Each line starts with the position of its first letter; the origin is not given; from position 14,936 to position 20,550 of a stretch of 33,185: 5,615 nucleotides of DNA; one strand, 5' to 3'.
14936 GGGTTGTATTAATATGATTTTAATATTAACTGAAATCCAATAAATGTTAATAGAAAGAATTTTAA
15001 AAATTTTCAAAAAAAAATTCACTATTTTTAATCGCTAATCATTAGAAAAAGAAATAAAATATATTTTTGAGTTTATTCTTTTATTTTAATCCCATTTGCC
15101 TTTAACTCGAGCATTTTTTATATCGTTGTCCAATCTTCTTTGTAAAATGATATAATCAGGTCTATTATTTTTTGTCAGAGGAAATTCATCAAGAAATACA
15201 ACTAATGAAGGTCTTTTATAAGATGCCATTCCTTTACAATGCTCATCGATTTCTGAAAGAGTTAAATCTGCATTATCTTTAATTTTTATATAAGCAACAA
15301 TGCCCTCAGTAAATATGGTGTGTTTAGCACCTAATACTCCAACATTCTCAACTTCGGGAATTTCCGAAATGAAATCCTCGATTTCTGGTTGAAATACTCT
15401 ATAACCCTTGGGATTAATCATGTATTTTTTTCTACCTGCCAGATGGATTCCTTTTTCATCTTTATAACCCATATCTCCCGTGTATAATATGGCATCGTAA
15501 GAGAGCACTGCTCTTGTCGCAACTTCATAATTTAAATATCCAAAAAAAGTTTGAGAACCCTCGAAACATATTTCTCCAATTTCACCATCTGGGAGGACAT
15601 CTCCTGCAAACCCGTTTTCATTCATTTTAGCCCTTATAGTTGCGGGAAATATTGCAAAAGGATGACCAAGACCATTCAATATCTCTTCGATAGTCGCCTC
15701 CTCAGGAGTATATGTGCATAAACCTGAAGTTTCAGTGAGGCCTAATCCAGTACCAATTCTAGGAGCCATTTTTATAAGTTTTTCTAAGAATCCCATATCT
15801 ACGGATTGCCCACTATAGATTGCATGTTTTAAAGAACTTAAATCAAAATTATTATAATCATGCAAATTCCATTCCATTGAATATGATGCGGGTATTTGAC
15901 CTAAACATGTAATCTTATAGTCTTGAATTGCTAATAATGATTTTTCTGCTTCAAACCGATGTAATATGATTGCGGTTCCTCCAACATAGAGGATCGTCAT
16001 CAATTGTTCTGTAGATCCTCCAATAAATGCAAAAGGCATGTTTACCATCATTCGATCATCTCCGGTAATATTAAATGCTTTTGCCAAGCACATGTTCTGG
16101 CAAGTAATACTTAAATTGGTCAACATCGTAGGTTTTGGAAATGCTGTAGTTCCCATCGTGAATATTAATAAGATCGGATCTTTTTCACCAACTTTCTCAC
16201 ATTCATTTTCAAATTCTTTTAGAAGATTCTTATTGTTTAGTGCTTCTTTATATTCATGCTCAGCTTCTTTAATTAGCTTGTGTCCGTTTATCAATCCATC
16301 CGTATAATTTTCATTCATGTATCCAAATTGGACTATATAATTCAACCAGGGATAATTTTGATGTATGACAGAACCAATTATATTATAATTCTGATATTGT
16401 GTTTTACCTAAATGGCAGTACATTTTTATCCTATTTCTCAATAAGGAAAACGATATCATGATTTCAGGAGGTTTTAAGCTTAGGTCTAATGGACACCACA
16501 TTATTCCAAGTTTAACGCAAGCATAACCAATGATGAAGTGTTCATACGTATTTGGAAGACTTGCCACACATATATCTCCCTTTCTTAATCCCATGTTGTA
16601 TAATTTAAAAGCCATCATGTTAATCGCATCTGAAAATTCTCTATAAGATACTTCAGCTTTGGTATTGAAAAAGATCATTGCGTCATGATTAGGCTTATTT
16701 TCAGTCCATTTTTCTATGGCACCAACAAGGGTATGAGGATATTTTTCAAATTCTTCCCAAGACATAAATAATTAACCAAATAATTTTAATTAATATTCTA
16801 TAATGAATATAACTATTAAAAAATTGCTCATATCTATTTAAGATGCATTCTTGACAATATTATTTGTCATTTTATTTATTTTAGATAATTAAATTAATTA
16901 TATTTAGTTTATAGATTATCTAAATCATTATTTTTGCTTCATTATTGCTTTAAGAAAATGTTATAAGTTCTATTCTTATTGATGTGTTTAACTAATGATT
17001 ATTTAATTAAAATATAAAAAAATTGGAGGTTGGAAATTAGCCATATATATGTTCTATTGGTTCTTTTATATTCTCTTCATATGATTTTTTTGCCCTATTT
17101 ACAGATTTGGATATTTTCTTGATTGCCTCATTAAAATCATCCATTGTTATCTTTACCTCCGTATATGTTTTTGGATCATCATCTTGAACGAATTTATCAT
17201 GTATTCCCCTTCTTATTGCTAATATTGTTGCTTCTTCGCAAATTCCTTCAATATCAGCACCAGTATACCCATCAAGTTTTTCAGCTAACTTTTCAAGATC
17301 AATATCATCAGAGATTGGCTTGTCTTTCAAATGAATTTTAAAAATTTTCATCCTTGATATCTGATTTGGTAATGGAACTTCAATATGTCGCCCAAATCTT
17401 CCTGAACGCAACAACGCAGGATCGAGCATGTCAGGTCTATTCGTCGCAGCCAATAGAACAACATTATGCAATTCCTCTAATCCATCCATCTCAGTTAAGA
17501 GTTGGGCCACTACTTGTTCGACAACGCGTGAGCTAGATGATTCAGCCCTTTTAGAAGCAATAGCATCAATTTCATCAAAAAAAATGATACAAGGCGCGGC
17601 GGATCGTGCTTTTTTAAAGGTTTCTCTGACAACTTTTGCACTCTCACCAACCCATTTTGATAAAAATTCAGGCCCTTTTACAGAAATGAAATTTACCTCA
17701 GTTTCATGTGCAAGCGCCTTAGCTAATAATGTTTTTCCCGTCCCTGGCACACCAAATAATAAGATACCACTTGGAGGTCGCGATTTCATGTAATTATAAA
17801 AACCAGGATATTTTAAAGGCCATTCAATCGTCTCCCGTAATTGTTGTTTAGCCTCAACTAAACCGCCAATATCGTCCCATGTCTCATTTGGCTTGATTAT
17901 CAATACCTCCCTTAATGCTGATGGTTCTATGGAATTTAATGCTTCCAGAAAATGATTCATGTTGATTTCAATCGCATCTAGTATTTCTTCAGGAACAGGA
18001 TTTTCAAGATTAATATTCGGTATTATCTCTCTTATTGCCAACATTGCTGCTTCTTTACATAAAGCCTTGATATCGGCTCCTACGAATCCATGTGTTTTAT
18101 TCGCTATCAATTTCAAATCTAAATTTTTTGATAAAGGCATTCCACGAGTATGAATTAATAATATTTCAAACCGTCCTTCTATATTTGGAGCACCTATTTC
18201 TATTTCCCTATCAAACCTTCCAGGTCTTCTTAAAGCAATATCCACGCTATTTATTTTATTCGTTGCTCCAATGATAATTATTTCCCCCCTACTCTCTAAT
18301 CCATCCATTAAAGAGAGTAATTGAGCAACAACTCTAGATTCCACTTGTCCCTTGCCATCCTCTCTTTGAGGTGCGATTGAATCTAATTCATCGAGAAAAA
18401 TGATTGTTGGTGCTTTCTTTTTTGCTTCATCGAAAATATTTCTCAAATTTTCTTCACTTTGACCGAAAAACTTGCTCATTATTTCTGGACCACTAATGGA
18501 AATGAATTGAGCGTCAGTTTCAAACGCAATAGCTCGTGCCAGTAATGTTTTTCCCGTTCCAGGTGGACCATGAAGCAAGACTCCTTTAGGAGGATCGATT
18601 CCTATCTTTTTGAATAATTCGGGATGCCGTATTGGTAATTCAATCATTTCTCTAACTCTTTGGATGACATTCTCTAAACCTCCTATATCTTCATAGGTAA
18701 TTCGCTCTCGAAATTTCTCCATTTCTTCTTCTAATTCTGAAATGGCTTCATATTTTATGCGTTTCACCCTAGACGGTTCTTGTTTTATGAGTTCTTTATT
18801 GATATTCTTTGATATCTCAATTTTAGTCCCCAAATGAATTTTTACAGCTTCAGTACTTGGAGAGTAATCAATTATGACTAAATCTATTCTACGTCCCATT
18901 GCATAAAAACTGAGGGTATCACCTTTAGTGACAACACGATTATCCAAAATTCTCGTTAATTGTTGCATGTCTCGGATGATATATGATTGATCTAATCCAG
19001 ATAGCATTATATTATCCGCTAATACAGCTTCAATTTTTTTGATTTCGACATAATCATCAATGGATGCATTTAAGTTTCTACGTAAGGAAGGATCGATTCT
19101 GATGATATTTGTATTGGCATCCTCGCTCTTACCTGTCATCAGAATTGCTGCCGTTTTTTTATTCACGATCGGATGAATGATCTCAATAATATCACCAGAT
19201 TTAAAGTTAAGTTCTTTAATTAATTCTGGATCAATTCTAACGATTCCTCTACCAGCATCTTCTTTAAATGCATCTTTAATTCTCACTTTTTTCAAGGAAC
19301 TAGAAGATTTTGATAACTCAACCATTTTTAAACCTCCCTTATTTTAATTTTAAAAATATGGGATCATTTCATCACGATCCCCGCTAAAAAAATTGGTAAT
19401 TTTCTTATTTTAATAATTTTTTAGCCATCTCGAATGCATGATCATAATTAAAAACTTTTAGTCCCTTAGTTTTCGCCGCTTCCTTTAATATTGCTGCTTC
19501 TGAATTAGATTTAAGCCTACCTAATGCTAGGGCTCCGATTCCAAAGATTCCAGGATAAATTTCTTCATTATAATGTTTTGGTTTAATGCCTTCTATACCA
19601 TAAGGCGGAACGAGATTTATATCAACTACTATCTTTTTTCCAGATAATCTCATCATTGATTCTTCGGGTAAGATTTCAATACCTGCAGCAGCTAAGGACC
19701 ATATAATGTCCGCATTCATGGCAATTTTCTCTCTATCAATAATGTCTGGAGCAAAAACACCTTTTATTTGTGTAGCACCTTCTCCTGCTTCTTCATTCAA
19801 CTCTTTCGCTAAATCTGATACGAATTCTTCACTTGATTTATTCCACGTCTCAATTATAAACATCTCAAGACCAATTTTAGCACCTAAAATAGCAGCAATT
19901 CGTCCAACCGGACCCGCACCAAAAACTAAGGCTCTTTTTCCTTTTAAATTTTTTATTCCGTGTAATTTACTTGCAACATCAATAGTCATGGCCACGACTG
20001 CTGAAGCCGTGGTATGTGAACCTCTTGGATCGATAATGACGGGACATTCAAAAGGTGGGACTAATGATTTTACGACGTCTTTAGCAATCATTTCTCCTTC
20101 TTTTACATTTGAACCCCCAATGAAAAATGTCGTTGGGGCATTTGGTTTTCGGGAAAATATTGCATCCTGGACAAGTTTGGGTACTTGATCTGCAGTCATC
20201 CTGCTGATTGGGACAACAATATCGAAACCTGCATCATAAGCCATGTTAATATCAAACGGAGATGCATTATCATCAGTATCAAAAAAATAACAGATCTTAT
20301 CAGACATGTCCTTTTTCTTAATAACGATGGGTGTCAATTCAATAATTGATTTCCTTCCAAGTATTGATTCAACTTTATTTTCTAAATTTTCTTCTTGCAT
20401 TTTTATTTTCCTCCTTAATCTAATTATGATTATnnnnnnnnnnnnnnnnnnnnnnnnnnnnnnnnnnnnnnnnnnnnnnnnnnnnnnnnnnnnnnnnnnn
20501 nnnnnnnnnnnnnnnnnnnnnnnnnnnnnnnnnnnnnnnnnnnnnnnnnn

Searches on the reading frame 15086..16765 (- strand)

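Call 12: search_protein_families(library=pfam, proteins=[window:15086-16765:-], max_evalue=0.01)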
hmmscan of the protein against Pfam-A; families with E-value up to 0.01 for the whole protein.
window:15086-16765:- (559 aa): 2 families
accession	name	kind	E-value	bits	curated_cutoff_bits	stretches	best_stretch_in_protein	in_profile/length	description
PF00501.34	AMP-binding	-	7.6e-46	157.1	29.9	1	18-411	2-384/384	AMP-binding enzyme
PF13193.12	AMP-binding_C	-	8e-11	43.2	24.5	1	461-533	1-74/76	AMP-binding enzyme C-terminal domain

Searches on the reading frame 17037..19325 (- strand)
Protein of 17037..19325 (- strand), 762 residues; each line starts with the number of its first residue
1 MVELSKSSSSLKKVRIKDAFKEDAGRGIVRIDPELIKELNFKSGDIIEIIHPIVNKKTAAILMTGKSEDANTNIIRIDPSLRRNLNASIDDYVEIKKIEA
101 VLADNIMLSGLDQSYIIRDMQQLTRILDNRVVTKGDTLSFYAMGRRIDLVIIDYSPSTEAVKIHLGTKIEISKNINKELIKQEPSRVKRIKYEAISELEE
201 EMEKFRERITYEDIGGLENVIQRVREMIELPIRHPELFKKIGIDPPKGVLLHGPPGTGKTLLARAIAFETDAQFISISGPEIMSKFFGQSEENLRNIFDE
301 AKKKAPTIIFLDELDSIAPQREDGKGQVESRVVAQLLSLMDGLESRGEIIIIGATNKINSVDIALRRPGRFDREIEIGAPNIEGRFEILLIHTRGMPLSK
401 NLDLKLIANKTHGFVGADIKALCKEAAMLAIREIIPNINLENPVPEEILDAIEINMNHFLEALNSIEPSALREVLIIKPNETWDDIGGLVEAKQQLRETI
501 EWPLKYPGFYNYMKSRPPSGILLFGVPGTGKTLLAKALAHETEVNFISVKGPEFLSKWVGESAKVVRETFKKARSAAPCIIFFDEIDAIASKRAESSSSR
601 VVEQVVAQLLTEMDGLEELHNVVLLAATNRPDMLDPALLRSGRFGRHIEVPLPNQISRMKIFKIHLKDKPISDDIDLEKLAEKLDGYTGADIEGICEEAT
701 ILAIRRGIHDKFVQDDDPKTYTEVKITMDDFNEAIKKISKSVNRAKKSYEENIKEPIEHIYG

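Call 9: search_protein_families(library=pfam, proteins=[window:17037-19325:-])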
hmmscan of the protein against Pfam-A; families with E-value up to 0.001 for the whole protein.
window:17037-19325:- (762 aa): 35 families (the best 25 are shown)
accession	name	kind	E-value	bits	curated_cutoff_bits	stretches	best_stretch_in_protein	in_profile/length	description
PF00004.35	AAA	-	9.5e-96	317.7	21.2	2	521-652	1-131/131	ATPase family associated with various cellular activities (AAA)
PF17862.7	AAA_lid_3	-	2.4e-33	113.7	27.2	2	401-441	1-41/45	AAA+ lid domain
PF02359.24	CDC48_N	-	1.7e-20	73.4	35.1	1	15-99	3-84/85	Cell division protein 48 (CDC48), N-terminal domain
PF13191.12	AAA_16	-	2.5e-14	54.5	32.6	1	237-350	15-135/167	AAA ATPase domain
PF05496.18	RuvB_N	-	1.4e-13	51.3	27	2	248-322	35-101/159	Holliday junction DNA helicase RuvB P-loop domain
PF07728.20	AAA_5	-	2.4e-11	44.2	22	1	521-639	2-136/139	AAA domain (dynein-related subfamily)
PF13173.12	AAA_14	-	1.1e-10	42.1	27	1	249-372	5-116/129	AAA domain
PF07724.20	AAA_2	-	3.8e-10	40.5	27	0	518-611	3-97/166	AAA domain (Cdc48 subfamily)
PF06068.19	TIP49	-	7.6e-10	38.9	23.8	1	247-291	51-97/347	TIP49 P-loop domain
PF13401.12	AAA_22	-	3.4e-09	37.5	27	0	521-566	8-55/130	AAA domain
PF24883.2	NPHP3_N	-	6.3e-09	36.7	24.8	0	499-543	2-47/164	Nephrocystin 3, N-terminal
PF13671.12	AAA_33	-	1.2e-08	35.8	27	0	249-295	2-46/143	AAA domain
PF23902.1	AAA_lid_PRS2_C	-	1.5e-08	35.1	34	0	384-427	3-47/73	PRS2 AAA+ lid C-terminal domain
PF20720.3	nSTAND3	-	2.6e-08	34.2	27.2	0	249-289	20-63/155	Novel STAND NTPase 3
PF02933.23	CDC48_2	-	1.2e-07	31.6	22.4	1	119-173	6-59/64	Cell division protein 48 (CDC48), domain 2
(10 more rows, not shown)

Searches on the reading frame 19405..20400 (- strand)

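Call 9: search_protein_families(library=pfam, proteins=[window:19405-20400:-])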
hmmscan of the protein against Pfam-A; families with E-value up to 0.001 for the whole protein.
window:19405-20400:- (331 aa): 1 family
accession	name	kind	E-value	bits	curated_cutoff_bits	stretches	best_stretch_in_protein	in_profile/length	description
PF09176.16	Mpt_N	-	5e-25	87.9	27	1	48-125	1-80/81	Methylene-tetrahydromethanopterin dehydrogenase, N-terminal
